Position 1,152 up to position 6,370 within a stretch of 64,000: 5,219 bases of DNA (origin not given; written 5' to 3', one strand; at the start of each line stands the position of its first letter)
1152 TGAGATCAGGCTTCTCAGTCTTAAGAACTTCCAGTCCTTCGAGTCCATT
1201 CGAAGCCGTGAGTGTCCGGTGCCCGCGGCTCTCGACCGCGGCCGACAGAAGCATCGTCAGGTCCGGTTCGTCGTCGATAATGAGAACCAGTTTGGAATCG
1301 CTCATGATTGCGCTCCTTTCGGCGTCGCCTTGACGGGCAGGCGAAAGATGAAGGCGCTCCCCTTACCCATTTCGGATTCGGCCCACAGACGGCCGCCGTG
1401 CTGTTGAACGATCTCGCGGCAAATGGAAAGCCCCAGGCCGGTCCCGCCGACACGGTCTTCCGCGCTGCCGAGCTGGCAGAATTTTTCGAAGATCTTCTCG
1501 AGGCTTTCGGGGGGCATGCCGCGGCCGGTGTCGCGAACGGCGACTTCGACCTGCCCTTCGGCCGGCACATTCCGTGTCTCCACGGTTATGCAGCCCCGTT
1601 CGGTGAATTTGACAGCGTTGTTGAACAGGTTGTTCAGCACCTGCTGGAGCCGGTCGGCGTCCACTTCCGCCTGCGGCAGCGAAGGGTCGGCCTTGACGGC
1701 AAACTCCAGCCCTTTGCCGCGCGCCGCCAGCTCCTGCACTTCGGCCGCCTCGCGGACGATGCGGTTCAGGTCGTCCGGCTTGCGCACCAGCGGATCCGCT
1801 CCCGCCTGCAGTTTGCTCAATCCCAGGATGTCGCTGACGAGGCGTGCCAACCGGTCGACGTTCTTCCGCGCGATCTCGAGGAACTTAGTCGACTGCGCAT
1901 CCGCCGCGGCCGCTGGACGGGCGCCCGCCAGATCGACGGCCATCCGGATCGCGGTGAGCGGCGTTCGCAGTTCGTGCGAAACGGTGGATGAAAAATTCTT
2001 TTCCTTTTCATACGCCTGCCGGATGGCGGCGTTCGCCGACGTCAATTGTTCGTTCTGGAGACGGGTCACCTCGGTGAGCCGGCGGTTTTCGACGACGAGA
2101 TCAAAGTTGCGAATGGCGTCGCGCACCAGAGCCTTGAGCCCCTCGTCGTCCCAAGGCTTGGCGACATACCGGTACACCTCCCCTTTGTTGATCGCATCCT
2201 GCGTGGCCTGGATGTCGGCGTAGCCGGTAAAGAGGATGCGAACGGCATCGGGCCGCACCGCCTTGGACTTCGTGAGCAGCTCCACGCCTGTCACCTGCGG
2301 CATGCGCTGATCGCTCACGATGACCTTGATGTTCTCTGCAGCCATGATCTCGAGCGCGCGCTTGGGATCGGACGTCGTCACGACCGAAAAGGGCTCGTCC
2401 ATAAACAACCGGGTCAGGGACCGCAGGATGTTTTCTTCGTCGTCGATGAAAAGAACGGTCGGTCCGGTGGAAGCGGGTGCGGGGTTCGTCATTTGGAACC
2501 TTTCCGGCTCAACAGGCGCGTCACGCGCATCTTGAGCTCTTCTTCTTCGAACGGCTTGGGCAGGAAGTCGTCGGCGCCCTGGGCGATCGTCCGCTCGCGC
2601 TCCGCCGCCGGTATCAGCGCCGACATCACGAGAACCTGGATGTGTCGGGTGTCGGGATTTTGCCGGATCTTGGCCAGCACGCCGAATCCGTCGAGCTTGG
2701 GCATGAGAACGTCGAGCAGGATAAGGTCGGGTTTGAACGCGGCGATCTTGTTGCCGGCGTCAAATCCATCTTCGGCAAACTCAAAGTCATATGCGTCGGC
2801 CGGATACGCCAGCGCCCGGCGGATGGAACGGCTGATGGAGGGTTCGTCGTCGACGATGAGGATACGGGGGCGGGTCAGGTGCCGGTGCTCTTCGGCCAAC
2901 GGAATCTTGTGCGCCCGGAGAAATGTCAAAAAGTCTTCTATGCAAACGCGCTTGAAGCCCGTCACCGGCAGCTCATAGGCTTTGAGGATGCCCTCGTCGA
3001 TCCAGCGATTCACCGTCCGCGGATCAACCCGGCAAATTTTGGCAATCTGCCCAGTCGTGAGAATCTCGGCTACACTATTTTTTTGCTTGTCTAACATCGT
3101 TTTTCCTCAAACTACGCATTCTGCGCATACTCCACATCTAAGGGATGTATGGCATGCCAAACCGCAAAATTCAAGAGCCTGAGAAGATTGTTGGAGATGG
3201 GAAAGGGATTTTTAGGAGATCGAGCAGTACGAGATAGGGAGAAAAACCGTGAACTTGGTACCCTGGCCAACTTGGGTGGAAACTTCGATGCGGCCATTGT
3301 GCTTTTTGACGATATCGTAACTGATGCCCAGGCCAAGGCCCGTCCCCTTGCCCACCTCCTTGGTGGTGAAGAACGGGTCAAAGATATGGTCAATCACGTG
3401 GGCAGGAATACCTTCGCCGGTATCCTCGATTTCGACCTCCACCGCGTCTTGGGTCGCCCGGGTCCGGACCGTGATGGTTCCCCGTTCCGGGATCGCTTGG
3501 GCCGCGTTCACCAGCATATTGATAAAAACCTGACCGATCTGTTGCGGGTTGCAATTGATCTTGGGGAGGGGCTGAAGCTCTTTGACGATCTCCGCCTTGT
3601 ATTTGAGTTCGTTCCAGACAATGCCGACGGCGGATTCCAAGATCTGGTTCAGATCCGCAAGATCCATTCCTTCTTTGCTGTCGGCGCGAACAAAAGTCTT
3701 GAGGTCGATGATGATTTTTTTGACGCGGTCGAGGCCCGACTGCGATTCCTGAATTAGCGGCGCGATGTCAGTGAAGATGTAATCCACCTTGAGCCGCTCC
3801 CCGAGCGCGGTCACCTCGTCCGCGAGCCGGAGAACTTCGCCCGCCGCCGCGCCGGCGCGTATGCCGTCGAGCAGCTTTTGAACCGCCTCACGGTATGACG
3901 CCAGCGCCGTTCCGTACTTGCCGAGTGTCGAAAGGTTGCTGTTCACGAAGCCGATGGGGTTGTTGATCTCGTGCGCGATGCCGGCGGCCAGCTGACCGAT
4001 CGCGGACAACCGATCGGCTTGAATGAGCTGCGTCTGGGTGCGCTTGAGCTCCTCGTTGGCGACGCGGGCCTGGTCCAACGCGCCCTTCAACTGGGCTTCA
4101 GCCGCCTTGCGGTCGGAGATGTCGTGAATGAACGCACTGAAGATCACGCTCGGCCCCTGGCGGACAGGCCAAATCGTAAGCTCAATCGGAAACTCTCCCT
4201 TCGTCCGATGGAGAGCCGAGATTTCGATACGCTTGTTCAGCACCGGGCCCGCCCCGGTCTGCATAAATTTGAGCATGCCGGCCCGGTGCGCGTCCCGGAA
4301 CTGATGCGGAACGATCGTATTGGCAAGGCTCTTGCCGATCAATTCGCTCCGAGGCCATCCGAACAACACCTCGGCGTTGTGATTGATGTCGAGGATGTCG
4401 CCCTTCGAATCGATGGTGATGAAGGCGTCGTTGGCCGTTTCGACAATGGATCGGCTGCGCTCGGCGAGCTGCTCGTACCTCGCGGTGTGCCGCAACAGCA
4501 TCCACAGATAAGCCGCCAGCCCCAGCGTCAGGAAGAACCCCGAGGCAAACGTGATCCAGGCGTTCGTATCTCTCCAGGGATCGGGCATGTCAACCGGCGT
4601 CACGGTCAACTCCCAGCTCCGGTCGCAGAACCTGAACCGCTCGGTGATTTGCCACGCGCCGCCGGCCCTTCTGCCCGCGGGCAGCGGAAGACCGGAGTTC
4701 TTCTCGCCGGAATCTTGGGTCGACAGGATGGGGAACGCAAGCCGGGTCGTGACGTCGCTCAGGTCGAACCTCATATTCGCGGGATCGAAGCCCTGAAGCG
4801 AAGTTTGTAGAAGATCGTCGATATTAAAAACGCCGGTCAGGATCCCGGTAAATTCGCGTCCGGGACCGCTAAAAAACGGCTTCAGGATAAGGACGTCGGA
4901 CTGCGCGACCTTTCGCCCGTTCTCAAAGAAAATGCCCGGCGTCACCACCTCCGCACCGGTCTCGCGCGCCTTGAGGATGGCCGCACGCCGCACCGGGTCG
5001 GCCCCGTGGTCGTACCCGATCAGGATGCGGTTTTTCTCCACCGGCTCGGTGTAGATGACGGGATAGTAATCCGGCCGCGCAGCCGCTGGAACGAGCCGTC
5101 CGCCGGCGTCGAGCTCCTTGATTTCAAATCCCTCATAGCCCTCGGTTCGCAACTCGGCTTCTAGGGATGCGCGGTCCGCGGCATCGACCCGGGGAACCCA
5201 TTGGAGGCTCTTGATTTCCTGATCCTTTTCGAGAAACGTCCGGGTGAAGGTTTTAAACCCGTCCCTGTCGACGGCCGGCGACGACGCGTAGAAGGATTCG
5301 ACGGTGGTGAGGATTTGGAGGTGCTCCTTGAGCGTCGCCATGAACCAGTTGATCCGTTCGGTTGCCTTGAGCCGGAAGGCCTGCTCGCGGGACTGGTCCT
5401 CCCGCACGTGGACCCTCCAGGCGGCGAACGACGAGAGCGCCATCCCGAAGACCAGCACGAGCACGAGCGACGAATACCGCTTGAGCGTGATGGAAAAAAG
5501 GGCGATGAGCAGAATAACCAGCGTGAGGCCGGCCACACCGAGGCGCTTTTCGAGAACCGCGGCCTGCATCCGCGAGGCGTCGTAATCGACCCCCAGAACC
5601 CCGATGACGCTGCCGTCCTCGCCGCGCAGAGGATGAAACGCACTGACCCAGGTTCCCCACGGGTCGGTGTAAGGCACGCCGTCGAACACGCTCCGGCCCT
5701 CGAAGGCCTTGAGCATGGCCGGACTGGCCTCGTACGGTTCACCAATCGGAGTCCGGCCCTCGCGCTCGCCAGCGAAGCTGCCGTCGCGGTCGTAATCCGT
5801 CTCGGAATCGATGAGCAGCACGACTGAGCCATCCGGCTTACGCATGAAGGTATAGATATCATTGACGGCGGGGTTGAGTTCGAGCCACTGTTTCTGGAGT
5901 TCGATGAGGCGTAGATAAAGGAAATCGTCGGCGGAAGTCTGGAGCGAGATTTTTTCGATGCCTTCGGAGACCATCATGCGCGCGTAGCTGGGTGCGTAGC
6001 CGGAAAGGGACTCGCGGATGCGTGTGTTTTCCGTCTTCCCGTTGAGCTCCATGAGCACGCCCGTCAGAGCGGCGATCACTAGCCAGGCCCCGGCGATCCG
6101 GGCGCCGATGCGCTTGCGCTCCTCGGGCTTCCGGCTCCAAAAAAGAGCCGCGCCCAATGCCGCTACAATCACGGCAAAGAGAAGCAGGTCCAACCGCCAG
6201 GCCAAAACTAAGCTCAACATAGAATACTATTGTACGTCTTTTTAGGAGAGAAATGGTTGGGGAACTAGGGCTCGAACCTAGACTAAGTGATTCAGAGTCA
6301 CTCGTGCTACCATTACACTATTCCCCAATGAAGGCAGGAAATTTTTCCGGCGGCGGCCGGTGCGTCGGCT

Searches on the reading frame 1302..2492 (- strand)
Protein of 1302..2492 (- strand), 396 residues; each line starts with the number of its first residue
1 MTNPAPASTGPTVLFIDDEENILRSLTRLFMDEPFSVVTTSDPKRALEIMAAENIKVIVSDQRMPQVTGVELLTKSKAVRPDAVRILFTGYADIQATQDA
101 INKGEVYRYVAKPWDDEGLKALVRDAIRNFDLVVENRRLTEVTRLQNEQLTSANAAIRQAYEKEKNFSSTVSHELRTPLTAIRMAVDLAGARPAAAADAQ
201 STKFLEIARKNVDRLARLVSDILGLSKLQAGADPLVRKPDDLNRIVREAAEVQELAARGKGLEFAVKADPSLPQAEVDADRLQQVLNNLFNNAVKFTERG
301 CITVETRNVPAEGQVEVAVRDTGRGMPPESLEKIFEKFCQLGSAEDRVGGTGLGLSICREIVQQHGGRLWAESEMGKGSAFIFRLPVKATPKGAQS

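Call 89: search_protein_families(library=pfam, proteins=[window:1302-2492:-], max_evalue=0.00001)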
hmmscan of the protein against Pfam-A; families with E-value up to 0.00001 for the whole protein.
window:1302-2492:- (396 aa): 3 families
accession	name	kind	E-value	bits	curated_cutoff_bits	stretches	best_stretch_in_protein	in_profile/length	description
PF02518.31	HATPase_c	-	7.5e-34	117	26.4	1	278-388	2-110/111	Histidine kinase-, DNA gyrase B-, and HSP90-like ATPase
PF00072.30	Response_reg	-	4.5e-19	69.1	30.2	1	13-123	1-110/111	Response regulator receiver domain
PF00512.31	HisKA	-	1.1e-17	64.2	26.9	1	165-231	3-66/66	His Kinase A (phospho-acceptor) domain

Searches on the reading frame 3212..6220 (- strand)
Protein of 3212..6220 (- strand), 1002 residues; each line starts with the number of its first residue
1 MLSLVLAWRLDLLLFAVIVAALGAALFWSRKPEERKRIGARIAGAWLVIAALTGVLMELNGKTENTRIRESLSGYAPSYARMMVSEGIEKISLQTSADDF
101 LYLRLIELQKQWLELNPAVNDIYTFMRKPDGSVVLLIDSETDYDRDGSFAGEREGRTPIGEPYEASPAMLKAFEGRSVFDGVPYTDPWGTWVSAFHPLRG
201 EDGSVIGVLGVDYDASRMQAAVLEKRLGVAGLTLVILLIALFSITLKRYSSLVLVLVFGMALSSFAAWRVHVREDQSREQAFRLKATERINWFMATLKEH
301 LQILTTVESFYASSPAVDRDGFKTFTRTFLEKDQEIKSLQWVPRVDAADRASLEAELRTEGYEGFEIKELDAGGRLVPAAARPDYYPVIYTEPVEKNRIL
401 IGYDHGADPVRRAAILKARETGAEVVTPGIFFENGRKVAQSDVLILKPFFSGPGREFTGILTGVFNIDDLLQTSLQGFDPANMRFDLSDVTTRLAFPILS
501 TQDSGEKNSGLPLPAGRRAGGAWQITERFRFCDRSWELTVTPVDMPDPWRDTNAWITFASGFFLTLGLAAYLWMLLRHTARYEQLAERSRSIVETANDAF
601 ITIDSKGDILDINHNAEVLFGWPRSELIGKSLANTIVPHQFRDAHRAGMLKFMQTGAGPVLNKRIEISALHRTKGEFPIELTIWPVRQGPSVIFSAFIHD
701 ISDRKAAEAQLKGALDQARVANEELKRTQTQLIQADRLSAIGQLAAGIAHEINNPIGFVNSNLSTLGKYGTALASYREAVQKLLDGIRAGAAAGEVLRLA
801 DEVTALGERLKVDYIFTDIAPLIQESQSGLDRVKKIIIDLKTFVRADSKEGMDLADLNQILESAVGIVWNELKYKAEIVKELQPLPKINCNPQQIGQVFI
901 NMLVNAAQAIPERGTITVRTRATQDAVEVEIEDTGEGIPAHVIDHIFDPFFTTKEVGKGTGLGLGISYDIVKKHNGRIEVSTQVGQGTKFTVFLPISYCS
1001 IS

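Call 89: search_protein_families(library=pfam, proteins=[window:3212-6220:-], max_evalue=0.00001)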
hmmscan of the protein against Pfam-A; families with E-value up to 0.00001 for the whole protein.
window:3212-6220:- (1002 aa): 5 families
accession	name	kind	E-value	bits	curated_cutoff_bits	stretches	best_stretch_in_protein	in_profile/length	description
PF03924.19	CHASE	-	1.7e-36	126.2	25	1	316-492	2-181/189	CHASE domain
PF02518.31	HATPase_c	-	1.7e-26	93.3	26.4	1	891-996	2-109/111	Histidine kinase-, DNA gyrase B-, and HSP90-like ATPase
PF00989.32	PAS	-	8.2e-15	55.2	22.6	1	589-701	3-113/113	PAS fold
PF13426.13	PAS_9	-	6.1e-11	43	27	1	598-703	2-103/103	PAS domain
PF08448.16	PAS_4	-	2.7e-10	40.9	23.1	1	594-705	2-109/110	PAS fold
